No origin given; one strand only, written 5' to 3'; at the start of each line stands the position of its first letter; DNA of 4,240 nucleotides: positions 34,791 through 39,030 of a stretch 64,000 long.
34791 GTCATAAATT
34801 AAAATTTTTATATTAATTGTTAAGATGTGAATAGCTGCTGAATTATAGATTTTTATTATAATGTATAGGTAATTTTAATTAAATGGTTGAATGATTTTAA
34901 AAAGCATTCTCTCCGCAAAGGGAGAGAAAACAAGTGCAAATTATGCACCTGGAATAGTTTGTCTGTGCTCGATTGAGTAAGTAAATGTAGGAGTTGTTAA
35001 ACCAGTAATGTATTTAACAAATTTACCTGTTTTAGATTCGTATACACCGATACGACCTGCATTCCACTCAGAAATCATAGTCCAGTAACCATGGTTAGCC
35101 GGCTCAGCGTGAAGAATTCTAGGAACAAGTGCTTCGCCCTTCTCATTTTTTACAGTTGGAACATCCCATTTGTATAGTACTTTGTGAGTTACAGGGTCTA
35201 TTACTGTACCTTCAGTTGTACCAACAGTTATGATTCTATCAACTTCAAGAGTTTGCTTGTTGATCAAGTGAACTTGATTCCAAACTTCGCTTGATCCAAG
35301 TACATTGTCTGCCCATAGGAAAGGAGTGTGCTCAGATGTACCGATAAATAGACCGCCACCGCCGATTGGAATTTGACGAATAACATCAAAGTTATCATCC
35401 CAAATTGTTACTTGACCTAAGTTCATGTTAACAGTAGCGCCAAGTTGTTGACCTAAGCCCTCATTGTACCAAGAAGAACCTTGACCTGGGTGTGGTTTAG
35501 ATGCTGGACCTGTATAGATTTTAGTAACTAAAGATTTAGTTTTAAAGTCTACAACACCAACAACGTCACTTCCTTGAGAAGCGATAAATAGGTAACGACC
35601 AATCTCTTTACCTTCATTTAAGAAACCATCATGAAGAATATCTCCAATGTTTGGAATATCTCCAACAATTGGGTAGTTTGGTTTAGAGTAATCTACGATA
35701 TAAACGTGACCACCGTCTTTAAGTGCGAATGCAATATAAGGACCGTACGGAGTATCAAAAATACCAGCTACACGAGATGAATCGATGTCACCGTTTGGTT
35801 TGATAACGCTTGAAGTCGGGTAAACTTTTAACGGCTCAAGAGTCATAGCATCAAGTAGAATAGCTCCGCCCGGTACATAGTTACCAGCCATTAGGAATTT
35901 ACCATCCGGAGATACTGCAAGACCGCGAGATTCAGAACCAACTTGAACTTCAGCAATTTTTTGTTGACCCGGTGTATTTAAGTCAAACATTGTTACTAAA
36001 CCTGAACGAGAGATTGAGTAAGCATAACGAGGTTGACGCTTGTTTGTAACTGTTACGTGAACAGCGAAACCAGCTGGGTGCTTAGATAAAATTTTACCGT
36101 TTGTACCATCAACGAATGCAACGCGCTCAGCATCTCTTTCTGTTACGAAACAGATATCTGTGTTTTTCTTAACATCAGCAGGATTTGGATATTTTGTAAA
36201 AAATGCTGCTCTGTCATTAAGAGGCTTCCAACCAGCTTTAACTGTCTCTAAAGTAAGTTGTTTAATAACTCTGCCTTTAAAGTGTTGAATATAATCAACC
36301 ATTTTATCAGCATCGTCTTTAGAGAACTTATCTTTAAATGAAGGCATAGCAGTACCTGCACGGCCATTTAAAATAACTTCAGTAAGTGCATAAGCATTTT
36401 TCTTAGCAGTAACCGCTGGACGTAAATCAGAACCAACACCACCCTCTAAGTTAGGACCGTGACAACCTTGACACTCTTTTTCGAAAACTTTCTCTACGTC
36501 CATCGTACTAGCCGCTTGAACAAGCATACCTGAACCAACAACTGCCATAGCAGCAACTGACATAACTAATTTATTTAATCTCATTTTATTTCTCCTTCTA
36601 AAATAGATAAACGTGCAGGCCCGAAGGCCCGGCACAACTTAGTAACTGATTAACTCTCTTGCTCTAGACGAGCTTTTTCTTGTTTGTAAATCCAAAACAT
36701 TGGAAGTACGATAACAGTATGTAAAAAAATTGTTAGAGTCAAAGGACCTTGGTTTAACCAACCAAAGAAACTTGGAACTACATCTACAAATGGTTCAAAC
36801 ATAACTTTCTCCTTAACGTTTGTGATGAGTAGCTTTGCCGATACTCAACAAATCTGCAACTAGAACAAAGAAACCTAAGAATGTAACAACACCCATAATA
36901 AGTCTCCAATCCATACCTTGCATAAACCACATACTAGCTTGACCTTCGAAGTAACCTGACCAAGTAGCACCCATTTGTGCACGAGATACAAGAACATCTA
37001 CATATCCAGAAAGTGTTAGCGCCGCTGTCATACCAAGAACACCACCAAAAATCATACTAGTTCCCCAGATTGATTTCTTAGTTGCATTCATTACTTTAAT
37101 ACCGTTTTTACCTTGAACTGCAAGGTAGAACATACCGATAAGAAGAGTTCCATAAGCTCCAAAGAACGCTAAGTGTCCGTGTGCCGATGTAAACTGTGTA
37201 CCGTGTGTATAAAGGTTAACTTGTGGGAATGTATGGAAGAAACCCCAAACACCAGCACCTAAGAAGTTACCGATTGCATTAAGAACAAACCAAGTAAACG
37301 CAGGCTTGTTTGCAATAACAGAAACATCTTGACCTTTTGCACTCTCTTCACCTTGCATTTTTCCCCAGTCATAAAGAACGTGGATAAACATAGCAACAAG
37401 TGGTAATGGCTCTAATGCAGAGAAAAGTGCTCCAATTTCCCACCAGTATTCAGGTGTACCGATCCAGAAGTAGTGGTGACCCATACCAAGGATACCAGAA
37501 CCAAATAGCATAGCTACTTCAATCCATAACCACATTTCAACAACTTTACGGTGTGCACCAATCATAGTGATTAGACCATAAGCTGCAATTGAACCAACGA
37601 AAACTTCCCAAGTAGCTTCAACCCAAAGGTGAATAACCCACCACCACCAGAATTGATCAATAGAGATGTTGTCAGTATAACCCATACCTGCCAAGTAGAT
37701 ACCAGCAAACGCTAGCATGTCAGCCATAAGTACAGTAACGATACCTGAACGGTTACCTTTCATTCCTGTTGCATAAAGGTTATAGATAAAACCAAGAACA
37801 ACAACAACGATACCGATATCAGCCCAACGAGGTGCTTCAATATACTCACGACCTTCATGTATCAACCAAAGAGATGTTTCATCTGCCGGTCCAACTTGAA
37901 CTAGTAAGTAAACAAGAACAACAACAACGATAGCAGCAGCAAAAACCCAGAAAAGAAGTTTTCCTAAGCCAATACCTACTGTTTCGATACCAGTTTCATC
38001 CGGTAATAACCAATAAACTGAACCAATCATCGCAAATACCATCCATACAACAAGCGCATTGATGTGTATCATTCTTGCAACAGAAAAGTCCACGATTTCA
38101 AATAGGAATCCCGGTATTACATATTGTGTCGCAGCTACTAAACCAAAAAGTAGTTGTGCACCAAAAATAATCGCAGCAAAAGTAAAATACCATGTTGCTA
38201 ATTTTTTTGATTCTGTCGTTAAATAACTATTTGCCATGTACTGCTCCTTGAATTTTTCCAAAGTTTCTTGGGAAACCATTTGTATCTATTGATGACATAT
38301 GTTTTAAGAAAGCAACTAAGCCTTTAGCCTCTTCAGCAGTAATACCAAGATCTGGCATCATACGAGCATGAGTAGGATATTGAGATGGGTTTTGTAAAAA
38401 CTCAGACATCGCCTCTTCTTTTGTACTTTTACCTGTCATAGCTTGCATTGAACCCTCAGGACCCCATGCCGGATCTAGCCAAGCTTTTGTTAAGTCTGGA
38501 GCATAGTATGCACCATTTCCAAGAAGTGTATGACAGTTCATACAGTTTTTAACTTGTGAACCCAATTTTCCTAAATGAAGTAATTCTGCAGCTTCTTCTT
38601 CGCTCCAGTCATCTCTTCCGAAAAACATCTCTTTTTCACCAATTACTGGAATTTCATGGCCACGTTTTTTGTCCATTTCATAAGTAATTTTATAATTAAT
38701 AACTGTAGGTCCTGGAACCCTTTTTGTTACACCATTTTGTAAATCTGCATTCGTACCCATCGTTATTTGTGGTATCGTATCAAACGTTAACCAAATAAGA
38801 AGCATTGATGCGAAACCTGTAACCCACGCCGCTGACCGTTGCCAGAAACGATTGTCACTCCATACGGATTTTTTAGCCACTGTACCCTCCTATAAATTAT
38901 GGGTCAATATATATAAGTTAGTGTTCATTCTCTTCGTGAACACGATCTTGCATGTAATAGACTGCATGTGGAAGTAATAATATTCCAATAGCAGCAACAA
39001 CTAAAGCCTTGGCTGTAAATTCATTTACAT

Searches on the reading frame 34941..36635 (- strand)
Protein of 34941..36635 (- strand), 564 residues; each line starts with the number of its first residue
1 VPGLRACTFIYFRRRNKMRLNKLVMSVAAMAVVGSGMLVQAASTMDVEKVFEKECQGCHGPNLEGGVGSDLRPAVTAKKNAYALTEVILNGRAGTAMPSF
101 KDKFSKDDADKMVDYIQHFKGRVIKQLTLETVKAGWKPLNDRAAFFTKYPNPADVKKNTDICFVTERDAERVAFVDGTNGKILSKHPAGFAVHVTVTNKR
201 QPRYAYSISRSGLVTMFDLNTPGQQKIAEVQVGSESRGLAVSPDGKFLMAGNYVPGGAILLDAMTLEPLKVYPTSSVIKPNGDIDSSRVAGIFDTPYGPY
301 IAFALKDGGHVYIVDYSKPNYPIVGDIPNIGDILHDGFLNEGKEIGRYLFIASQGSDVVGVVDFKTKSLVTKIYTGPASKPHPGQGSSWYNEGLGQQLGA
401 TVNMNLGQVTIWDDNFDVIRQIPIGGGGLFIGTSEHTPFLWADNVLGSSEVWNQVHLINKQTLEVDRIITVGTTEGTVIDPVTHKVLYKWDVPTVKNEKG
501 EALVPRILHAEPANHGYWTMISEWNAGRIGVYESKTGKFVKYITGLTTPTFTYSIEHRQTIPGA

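Call 3: search_protein_families(library=pfam, proteins=[window:34941-36635:-], max_evalue=0.01)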
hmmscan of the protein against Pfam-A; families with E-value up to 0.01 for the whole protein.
window:34941-36635:- (564 aa): 4 families
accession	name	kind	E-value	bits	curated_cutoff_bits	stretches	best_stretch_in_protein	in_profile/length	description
PF02239.22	Cytochrom_D1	-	6.9e-59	199.7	25.5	1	159-554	4-364/368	Cytochrome D1 heme domain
PF13442.11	Cytochrome_CBB3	-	1.5e-12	48.1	27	1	44-116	3-68/68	Cytochrome C oxidase, cbb3-type, subunit III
PF00034.26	Cytochrom_C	-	1.1e-06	30.3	21.3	1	48-118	5-88/90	Cytochrome c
PF23414.1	Beta-prop_EML_2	-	0.0029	17.5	90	1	204-317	12-111/266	Echinoderm microtubule-associated protein second beta-propeller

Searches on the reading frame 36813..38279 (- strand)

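Call 21: search_protein_families(library=pfam, proteins=[window:36813-38279:-], max_evalue=0.001)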
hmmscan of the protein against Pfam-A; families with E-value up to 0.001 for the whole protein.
window:36813-38279:- (488 aa): 1 family
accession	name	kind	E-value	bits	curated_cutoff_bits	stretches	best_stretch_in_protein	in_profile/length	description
PF00115.25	COX1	-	6.4e-51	174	34.8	1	26-461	1-432/436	Cytochrome C and Quinol oxidase polypeptide I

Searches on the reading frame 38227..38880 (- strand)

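Call 21: search_protein_families(library=pfam, proteins=[window:38227-38880:-], max_evalue=0.001)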
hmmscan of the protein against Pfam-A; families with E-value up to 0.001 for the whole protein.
window:38227-38880:- (217 aa): 2 families
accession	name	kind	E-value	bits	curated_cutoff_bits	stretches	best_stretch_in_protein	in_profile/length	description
PF00034.26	Cytochrom_C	-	5.3e-07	31.3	21.3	1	111-195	10-89/90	Cytochrome c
PF13442.11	Cytochrome_CBB3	-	0.00085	20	27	0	111-192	12-68/68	Cytochrome C oxidase, cbb3-type, subunit III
